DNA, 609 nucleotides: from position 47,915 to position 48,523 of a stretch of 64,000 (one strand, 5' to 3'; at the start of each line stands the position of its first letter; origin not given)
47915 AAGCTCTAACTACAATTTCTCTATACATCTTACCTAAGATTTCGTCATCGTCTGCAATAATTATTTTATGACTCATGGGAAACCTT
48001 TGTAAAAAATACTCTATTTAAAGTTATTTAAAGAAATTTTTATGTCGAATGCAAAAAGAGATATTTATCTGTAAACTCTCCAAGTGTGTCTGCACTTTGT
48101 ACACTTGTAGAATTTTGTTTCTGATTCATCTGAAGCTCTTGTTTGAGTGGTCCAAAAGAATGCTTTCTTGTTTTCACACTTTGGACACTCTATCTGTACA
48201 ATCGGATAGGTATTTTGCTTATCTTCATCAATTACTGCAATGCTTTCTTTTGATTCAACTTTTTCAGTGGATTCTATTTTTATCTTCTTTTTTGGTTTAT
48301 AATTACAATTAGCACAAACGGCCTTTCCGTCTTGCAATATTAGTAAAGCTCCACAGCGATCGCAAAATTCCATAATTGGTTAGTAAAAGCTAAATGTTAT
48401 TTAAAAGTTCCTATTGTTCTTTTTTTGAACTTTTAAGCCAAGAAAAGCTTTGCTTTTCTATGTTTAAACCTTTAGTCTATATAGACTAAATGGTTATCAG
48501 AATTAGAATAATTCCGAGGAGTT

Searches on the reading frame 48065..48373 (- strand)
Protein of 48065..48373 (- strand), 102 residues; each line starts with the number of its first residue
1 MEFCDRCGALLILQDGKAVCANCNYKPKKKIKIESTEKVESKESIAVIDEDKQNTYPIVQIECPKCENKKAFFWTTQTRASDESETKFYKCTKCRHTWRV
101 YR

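Call 60: find_encoding_contigs(protein=window:48065-48373:-, flank=3000, max_places=8)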
Protein window:48065-48373:- (102 aa): 3 contigs read that carry it; 2 places shown.
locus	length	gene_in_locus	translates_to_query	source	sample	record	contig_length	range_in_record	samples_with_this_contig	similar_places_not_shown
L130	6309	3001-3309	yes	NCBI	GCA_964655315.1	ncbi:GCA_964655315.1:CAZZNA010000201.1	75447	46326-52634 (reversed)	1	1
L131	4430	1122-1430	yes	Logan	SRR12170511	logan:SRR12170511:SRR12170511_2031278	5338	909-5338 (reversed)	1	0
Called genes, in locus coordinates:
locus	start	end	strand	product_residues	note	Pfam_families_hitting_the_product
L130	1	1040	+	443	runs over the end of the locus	PF07690:MFS_1, PF12832:MFS_1_like, PF07690:MFS_1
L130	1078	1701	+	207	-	PF13240:Zn_Ribbon_1 (weak)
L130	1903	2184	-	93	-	-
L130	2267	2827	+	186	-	-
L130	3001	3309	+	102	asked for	PF02150:Zn_ribbon_RPB9 (weak), PF01096:Zn_ribbon_TFIIS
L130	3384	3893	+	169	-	PF00072:Response_reg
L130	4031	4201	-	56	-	-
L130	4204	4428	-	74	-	-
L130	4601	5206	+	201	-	PF00149:Metallophos, PF12850:Metallophos_2, PF14582:Metallophos_3 (faint)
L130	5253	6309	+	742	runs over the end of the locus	PF01751:Toprim, PF01131:Topoisom_bac, PF01396:Zn_ribbon_Top1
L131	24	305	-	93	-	-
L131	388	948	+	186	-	-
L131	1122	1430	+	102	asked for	PF02150:Zn_ribbon_RPB9 (weak), PF01096:Zn_ribbon_TFIIS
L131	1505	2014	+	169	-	PF00072:Response_reg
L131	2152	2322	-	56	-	-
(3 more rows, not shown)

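Call 65: find_homologous_proteins(query=window:48065-48373:-, max_evalue=1e-10)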
Query window:48065-48373:- (102 aa): 268 proteins with E <= 1e-10 among 270 candidates; the best 120 are listed.
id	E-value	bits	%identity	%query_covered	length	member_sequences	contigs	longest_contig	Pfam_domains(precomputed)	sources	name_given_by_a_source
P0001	3.6e-60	218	95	100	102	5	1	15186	PF01096.24,PF02150.22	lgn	-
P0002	7.1e-57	208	87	100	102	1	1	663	PF01096.24,PF02150.22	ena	-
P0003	1.1e-54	201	82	100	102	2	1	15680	PF12760.13,PF01096.24,PF02150.22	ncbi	-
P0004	1.1e-51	191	79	100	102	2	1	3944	PF01096.24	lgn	-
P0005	1.2e-51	191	77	100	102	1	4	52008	PF01096.24,PF02150.22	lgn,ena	-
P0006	1.3e-49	184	73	100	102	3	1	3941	PF01096.24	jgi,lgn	jgi:DNA-directed RNA polymerase subunit M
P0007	2.3e-49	183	74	100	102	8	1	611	PF01096.24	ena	-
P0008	2.7e-48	180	73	100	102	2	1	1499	PF12760.13,PF01096.24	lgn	-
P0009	3.9e-48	179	74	100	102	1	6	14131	PF01096.24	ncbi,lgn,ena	-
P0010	1.2e-46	175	72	100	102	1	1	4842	PF01096.24,PF02150.22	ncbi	-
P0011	1.7e-46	174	69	100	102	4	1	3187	PF01096.24,PF02150.22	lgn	-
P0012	3.0e-46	173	72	100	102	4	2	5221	PF12760.13,PF01096.24,PF02150.22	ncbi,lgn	-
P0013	4.4e-46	173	72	100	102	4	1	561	PF01096.24,PF02150.22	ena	-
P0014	7.0e-46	172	73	100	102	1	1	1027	PF01096.24,PF02150.22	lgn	-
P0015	7.8e-46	172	69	100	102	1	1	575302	PF01096.24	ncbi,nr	ncbi:transcription factor S [Candidatus Pacearchaeota archaeon]|nr:transcription factor S [Candidatu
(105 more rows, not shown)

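Call 66: find_encoding_contigs(protein=P0001, flank=6000, max_places=2)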
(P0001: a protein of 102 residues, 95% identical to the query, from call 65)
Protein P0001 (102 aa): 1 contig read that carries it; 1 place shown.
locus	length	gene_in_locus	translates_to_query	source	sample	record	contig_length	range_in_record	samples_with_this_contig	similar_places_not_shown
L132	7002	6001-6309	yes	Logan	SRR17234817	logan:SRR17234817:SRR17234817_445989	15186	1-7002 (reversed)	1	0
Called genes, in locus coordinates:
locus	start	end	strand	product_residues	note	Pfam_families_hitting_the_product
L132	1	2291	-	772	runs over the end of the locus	PF02359:CDC48_N, PF02933:CDC48_2, PF05496:RuvB_N (weak), PF00004:AAA, PF07724:AAA_2 (weak), PF17862:AAA_lid_3, PF00004:AAA, PF17862:AAA_lid_3, +25 more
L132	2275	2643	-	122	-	-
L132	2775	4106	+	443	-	PF07690:MFS_1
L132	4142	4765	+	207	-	PF13240:Zn_Ribbon_1 (weak)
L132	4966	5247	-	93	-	-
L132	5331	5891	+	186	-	-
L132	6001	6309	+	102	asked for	PF02150:Zn_ribbon_RPB9 (weak), PF01096:Zn_ribbon_TFIIS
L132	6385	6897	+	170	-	PF00072:Response_reg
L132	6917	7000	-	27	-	?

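Call 67: find_encoding_contigs(protein=P0003, flank=6000, max_places=2)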
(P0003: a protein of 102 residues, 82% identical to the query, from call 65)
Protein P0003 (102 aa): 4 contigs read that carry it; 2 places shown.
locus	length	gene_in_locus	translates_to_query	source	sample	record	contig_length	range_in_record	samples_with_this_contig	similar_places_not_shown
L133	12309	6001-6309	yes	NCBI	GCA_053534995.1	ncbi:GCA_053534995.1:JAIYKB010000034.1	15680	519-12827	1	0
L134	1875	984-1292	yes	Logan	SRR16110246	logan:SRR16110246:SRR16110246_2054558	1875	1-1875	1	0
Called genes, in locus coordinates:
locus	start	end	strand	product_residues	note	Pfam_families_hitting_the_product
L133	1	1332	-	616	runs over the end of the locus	?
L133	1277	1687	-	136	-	-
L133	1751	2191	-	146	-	-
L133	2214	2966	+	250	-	PF01978:TrmB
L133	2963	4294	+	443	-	PF07690:MFS_1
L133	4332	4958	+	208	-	-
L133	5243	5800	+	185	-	-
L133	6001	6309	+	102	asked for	PF02150:Zn_ribbon_RPB9 (weak), PF12760:Zn_ribbon_IS1595 (weak), PF01096:Zn_ribbon_TFIIS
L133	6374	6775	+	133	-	PF00072:Response_reg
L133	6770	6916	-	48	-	-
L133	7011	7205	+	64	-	-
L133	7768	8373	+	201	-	PF00149:Metallophos, PF12850:Metallophos_2, PF14582:Metallophos_3 (weak)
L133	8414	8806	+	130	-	-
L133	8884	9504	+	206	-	PF02353:CMAS, PF01135:PCMT (faint), PF03848:TehB, PF13489:Methyltransf_23, PF13649:Methyltransf_25, PF13847:Methyltransf_31, PF08241:Methyltransf_11, PF08242:Methyltransf_12, +2 more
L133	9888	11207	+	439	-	-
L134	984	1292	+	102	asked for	PF02150:Zn_ribbon_RPB9 (weak), PF12760:Zn_ribbon_IS1595 (weak), PF01096:Zn_ribbon_TFIIS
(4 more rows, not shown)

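Call 68: find_encoding_contigs(protein=P0005, flank=6000, max_places=2)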
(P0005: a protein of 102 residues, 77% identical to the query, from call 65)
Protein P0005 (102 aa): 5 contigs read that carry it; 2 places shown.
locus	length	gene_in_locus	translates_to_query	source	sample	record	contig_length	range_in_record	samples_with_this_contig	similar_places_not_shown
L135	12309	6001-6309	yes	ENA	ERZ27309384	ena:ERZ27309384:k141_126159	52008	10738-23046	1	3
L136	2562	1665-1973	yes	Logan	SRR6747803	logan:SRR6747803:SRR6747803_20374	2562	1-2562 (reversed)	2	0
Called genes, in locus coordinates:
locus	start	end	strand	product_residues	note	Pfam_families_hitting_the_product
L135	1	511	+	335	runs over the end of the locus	PF00557:Peptidase_M24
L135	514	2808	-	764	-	PF02359:CDC48_N, PF02933:CDC48_2, PF05496:RuvB_N (weak), PF00004:AAA, PF07724:AAA_2 (weak), PF17862:AAA_lid_3, PF00004:AAA, PF17862:AAA_lid_3, +24 more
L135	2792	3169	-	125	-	-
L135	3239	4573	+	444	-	PF07690:MFS_1, PF12832:MFS_1_like, PF13347:MFS_2 (faint), PF07690:MFS_1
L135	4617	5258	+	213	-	-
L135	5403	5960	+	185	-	-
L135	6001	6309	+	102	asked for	PF02150:Zn_ribbon_RPB9 (weak), PF01096:Zn_ribbon_TFIIS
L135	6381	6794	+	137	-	PF00072:Response_reg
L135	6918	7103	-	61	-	-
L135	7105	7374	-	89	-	PF14947:HTH_45 (weak)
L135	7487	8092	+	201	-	PF00149:Metallophos, PF12850:Metallophos_2, PF14582:Metallophos_3 (faint)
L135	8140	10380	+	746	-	PF01751:Toprim, PF01131:Topoisom_bac, PF01396:Zn_ribbon_Top1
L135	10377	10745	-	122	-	-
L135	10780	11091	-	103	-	-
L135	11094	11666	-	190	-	PF00827:Ribosomal_L15e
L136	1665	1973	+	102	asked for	PF02150:Zn_ribbon_RPB9 (weak), PF01096:Zn_ribbon_TFIIS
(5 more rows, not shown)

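Call 71: find_encoding_contigs(protein=P0009, flank=3000, max_places=3)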
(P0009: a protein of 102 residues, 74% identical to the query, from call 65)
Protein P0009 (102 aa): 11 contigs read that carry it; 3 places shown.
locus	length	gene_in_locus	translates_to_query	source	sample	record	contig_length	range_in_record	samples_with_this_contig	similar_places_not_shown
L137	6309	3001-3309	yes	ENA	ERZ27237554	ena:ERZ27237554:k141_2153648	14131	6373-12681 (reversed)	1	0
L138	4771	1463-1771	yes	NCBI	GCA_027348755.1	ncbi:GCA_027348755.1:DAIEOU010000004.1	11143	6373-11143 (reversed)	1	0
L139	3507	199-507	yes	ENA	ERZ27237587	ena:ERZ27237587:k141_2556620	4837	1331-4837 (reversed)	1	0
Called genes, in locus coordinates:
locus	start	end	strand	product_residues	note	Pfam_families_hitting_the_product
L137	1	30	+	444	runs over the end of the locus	PF07690:MFS_1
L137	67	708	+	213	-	-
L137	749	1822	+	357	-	-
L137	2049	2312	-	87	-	-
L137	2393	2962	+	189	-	-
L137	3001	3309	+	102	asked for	PF01096:Zn_ribbon_TFIIS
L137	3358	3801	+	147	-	PF00072:Response_reg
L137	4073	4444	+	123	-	PF01751:Toprim (weak)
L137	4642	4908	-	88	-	PF14947:HTH_45 (weak)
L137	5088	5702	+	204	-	PF00149:Metallophos, PF12850:Metallophos_2, PF14582:Metallophos_3 (faint)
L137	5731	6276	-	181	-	-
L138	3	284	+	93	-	?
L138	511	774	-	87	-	-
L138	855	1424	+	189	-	-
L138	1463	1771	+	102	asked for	PF01096:Zn_ribbon_TFIIS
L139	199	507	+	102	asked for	PF01096:Zn_ribbon_TFIIS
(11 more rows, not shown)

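Call 72: find_encoding_contigs(protein=P0004, flank=3000, max_places=2)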
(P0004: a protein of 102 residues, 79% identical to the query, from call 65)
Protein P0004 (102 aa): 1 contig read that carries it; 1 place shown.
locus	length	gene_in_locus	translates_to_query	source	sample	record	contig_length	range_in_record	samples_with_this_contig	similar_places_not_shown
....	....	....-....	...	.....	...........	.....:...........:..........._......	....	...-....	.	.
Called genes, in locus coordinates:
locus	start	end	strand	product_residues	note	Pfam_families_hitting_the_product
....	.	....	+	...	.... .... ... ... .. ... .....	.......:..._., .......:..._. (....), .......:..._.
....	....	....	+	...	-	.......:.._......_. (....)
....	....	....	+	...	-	-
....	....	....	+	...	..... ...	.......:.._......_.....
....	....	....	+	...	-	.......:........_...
